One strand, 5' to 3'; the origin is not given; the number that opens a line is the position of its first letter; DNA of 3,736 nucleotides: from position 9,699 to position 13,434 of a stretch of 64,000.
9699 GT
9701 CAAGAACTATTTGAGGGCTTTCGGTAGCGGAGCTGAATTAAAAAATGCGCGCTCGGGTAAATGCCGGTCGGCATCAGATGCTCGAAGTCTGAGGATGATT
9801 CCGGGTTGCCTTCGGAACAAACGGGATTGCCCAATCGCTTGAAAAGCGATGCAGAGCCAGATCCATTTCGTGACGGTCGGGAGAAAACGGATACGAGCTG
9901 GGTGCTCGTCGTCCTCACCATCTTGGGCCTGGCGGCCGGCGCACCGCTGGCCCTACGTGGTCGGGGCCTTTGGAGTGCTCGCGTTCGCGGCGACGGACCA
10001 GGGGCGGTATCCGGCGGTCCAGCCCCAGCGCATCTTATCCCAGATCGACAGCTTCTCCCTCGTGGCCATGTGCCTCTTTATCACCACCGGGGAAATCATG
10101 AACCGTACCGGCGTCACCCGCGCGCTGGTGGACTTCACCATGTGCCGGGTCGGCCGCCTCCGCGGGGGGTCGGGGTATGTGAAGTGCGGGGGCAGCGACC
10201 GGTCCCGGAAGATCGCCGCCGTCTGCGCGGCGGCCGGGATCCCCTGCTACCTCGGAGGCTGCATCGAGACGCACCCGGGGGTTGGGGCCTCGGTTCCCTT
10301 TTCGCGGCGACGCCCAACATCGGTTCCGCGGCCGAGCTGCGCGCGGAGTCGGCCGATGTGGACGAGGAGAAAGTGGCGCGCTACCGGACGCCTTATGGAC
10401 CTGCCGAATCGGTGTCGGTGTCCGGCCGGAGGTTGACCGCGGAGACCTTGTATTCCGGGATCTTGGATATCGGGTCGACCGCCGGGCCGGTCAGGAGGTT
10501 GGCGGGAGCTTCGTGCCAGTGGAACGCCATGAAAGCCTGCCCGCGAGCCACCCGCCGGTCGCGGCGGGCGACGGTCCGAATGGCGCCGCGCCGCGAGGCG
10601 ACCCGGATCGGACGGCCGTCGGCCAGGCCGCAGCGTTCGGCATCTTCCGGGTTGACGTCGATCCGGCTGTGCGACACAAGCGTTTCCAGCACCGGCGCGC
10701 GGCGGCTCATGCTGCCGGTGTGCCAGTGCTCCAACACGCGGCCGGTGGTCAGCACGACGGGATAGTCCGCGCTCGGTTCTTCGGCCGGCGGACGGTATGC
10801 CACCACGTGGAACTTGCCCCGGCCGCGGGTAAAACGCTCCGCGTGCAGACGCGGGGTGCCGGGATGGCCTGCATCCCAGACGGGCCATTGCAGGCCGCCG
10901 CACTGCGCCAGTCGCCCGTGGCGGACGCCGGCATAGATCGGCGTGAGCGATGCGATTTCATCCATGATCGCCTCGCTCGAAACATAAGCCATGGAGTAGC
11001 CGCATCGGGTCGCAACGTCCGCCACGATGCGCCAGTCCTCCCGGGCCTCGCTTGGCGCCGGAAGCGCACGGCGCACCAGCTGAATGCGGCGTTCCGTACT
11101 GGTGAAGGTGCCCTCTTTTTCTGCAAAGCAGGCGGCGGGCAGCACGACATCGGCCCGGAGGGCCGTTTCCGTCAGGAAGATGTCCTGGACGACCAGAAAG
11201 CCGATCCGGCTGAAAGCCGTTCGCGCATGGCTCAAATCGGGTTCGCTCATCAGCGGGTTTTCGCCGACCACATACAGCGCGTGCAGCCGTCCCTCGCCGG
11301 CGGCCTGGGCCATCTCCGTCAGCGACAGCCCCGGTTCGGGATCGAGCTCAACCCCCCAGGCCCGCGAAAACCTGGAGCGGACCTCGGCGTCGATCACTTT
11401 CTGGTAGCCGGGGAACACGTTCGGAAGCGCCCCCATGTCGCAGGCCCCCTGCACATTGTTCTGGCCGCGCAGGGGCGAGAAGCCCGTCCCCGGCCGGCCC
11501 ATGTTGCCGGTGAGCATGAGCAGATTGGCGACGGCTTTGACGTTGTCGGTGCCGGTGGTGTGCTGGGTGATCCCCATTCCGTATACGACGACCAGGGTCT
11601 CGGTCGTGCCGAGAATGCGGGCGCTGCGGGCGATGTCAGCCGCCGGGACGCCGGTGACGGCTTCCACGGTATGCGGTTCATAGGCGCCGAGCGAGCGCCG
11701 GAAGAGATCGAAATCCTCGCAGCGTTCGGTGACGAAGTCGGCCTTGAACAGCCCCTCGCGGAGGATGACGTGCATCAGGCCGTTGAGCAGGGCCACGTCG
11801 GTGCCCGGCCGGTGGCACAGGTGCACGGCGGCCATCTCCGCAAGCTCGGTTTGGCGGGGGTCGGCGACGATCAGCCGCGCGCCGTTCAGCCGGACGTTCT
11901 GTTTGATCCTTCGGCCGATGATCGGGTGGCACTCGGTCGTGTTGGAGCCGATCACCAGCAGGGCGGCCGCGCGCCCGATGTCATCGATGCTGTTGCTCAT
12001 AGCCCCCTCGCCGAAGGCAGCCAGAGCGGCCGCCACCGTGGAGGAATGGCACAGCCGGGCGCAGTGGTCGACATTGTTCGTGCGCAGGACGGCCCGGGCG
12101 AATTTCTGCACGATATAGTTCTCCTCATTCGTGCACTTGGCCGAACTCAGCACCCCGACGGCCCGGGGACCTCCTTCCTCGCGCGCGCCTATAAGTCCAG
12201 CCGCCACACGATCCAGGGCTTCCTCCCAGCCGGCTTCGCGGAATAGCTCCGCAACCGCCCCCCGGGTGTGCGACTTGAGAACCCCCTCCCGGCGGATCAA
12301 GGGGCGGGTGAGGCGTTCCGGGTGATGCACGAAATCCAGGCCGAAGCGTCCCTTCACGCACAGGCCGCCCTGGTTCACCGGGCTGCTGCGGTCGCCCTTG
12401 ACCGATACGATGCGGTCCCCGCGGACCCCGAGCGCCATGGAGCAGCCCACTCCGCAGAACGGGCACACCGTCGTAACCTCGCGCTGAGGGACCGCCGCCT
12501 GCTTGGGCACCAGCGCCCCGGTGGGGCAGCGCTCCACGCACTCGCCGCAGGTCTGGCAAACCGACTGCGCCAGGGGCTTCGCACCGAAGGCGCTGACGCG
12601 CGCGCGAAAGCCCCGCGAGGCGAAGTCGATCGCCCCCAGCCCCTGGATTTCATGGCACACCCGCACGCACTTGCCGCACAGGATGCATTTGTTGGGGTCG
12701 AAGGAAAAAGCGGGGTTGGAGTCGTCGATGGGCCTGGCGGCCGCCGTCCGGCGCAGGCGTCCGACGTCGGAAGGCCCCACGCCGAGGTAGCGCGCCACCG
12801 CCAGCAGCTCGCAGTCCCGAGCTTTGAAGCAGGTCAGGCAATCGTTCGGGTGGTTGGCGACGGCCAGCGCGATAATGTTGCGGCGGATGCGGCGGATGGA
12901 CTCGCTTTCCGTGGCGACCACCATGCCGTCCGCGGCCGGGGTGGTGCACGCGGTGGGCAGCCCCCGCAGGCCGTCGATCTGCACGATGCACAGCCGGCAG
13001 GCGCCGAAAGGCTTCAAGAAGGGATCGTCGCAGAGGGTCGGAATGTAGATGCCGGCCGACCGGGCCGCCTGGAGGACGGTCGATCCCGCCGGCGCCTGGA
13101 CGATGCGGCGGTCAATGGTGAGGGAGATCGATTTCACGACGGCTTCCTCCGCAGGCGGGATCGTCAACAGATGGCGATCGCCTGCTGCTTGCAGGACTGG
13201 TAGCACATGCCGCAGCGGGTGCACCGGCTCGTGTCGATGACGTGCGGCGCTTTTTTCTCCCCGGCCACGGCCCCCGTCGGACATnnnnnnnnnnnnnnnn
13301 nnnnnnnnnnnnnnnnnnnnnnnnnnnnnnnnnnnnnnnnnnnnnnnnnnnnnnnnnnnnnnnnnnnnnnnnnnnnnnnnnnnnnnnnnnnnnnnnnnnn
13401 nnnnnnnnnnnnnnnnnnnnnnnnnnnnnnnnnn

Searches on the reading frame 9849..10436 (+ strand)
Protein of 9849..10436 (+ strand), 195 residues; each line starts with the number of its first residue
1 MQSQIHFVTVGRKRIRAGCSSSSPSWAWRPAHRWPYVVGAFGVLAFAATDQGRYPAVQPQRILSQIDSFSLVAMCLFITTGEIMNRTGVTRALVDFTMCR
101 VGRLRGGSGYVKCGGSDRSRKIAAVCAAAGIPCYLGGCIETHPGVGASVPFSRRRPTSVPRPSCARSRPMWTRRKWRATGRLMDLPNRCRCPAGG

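Call 91: search_protein_families(library=pfam, proteins=[window:9849-10436:+], max_evalue=0.00001)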
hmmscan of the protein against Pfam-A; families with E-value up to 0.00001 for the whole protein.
window:9849-10436:+ (195 aa): 1 family
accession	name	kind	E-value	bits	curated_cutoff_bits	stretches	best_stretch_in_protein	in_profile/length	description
PF06808.19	DctM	-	4.7e-12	45.9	23.8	1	40-116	22-97/413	Tripartite ATP-independent periplasmic transporter, DctM component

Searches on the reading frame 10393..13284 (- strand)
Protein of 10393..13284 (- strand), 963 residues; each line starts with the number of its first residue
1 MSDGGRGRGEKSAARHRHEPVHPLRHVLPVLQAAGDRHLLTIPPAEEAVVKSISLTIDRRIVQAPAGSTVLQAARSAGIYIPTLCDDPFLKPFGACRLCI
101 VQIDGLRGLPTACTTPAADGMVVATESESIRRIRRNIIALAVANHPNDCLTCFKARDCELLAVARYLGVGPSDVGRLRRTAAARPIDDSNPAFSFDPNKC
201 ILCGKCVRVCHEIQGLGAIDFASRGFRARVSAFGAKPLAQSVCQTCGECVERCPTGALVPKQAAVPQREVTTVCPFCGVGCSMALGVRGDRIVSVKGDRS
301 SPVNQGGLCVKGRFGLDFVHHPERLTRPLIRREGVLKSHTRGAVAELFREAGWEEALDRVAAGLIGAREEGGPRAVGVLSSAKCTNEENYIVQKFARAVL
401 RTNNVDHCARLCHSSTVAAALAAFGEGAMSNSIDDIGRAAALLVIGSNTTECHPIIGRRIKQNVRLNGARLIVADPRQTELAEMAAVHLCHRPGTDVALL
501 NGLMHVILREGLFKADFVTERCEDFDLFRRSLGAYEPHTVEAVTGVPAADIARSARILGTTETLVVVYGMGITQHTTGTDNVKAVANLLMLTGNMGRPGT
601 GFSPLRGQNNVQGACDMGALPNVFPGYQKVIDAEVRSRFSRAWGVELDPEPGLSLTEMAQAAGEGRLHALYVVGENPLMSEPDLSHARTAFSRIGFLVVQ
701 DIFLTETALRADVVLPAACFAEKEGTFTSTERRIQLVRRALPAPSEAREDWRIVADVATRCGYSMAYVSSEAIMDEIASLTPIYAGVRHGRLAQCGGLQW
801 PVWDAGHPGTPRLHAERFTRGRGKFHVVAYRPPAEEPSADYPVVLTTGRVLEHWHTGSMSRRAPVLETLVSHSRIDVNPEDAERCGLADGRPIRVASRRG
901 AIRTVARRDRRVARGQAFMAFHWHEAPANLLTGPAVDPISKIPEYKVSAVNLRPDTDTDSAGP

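Call 3: search_protein_families(library=pfam, proteins=[window:10393-13284:-], max_evalue=0.01)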
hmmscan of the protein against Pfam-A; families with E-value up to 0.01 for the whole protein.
window:10393-13284:- (963 aa): 14 families
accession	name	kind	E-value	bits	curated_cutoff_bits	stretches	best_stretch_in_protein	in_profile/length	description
PF00384.28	Molybdopterin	-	7.9e-75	252.5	24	1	324-759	1-352/353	Molybdopterin oxidoreductase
PF01568.27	Molydop_binding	-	1.2e-28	99.8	26.8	1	844-947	2-108/110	Molydopterin dinucleotide binding domain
PF13510.11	Fer2_4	-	5.4e-21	74.9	22.8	1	51-127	2-81/82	2Fe-2S iron-sulfur cluster binding domain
PF04879.21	Molybdop_Fe4S4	-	1.4e-19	70.3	22.7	1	269-321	3-55/55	Molybdopterin oxidoreductase Fe4S4 domain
PF10588.14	NADH-G_4Fe-4S_3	-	5e-10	39.2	27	1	134-170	1-37/40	NADH-ubiquinone oxidoreductase-G iron-sulfur binding region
PF22117.2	Fer4_Nqo3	-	2.7e-08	34.3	27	1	194-258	5-66/67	NADH-quinone oxidoreductase subunit 3, ferredoxin-like domain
PF12838.12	Fer4_7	-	2.3e-07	31.6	27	1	199-257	1-52/52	4Fe-4S dicluster domain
PF00037.32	Fer4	-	4.5e-07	29.9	21.1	2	195-210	3-18/24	4Fe-4S binding domain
PF12837.12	Fer4_6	-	5.4e-06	26.5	25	1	194-212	3-21/24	4Fe-4S binding domain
PF13237.11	Fer4_10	-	6.5e-06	26.4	25.5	1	195-210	4-19/53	4Fe-4S dicluster domain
PF13183.11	Fer4_8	-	1.8e-05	25.6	27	1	198-256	3-67/68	4Fe-4S dicluster domain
PF13187.11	Fer4_9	-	2.5e-05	24.7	27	0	243-279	2-42/52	4Fe-4S dicluster domain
PF14697.11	Fer4_21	-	7.9e-05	23.1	35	1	196-255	4-53/59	4Fe-4S dicluster domain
PF12797.12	Fer4_2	-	0.00046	20.4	24.5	1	192-211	2-21/22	4Fe-4S binding domain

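Call 4: search_protein_families(library=ncbifam, proteins=[window:10393-13284:-], max_evalue=0.001)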
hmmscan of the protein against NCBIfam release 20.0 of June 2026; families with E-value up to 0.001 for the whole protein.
window:10393-13284:- (963 aa): 42 families (the best 25 are shown)
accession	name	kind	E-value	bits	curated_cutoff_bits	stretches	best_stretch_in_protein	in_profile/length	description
TIGR01591.1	Fdh-alpha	equivalog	2.7e-242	805.6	666.25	1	272-951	1-671/672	formate dehydrogenase subunit alpha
NF047855.1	AssmNtatRedNasC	equivalog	5.3e-152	507.6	1100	1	266-953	17-707/708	assimilatory nitrate reductase catalytic subunit NasC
NF041323.1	Nitr_red_NasA_Halo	equivalog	5.1e-109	365.7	1000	1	277-952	3-672/673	assimilatory nitrate reductase NasA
NF010055.0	PRK13532.1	equivalog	3.3e-104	349.8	904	3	272-522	45-291/830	nitrate reductase catalytic subunit NapA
TIGR01706.1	NAPA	equivalog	1.7e-99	334.3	930.55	3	271-522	44-291/830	periplasmic nitrate reductase subunit alpha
NF005895.0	PRK07860.1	equivalog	4.4e-99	332.6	802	1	47-782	12-679/811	NADH-quinone oxidoreductase subunit G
TIGR01973.1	NuoG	equivalog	3.5e-95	320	470.05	1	55-755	1-604/606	NADH-quinone oxidoreductase subunit NuoG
NF041513.1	formate_DH_Act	exception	4e-85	286.5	1400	4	246-519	20-292/1067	formate dehydrogenase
TIGR01553.1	formate-DH-alph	equivalog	2.3e-80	270.6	814.2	4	252-520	27-302/1009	formate dehydrogenase-N subunit alpha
TIGR01701.1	Fdhalpha-like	subfamily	8.8e-79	265.5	582.15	1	342-954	107-743/744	FdhF/YdeP family oxidoreductase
NF040763.1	FeFe_hydrog_A6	exception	9.8e-62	209.1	765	1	53-262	1-209/571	NADH-dependent [FeFe] hydrogenase, group A6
NF005745.0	PRK07569.1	equivalog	6.7e-56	189.3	333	1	53-268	4-217/238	bidirectional hydrogenase complex protein HoxU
NF012032.0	PRK15488.1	equivalog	4.5e-53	180.4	694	1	252-767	23-533/759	thiosulfate reductase PhsA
NF006305.0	PRK08493.1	equivalog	9e-49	166.3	591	1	53-323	2-294/819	NADH-quinone oxidoreductase subunit G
TIGR00509.1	bisC_fam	subfamily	1.3e-40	139.4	1017.55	1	316-778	36-527/772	molybdopterin guanine dinucleotide-containing S/N-oxide reductase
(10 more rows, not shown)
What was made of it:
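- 10393..13137 (-): FdhA: NuoG-like Fe-S N-terminus plus Mo/W-bisPGD catalytic domain, Cys-type, 914 aa, without the C-terminal X extension. TIGR01591 scores 805.6 bits against a cut-off of 666 (call 4).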

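Call 47: search_solved_structures(query=window:10393-13140:-, max_evalue=1e-40)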
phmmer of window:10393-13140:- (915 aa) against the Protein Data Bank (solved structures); distinct sequences matched with E-value up to 1e-40: 62 (the best 60 are shown).
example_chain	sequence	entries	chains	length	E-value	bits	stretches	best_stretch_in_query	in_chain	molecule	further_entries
9wxb_B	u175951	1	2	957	1.3e-231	774.4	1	5-908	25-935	Formate dehydrogenase alpha subunit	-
6tg9_A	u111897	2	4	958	5.4e-230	769.1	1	5-905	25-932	Formate dehydrogenase subunit alpha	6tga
7vw6_A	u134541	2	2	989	2.7e-225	753.5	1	5-906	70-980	Formate dehydrogenase | Tungsten-containing formate dehydrogenase alpha subunit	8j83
7e5z_A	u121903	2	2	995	3.2e-225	753.3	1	5-906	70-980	Formate dehydrogenase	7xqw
7qv7_S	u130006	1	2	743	7.4e-197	659.4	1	219-777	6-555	Hydrogen dependent carbon dioxide reductase subunit FdhF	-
9t1s_L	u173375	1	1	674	7.3e-195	652.8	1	222-903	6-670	formate dehydrogenase (coenzyme F420)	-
8rqz_C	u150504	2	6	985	5.8e-184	616.8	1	221-903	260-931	Probable oxidoreductase YjgC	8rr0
9gzq_A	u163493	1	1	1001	6.2e-184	616.7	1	221-903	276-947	Probable oxidoreductase YjgC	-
7bkb_D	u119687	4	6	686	5e-174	583.9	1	220-904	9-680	Formate dehydrogenase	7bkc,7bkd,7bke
1aa6_A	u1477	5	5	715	5.5e-163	547.3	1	220-911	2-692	FORMATE DEHYDROGENASE H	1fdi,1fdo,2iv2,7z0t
2jio_A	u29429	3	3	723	2.5e-101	343.3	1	218-905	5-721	PERIPLASMIC NITRATE REDUCTASE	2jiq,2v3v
2jim_A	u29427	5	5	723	1.1e-100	341.2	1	218-905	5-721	PERIPLASMIC NITRATE REDUCTASE | PROTEIN (PERIPLASMIC NITRATE REDUCTASE)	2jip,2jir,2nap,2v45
3ml1_A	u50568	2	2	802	1.8e-85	290.9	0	225-473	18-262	Periplasmic nitrate reductase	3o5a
2nya_A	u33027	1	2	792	6.9e-83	282.3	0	225-473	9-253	Periplasmic nitrate reductase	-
1ogy_A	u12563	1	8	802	1.2e-81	278.2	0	224-485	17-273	PERIPLASMIC NITRATE REDUCTASE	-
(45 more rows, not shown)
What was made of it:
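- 10393..13137 (-): The best solved relatives are 9wxb_B and 6tg9_A (FdsA) (call 47).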
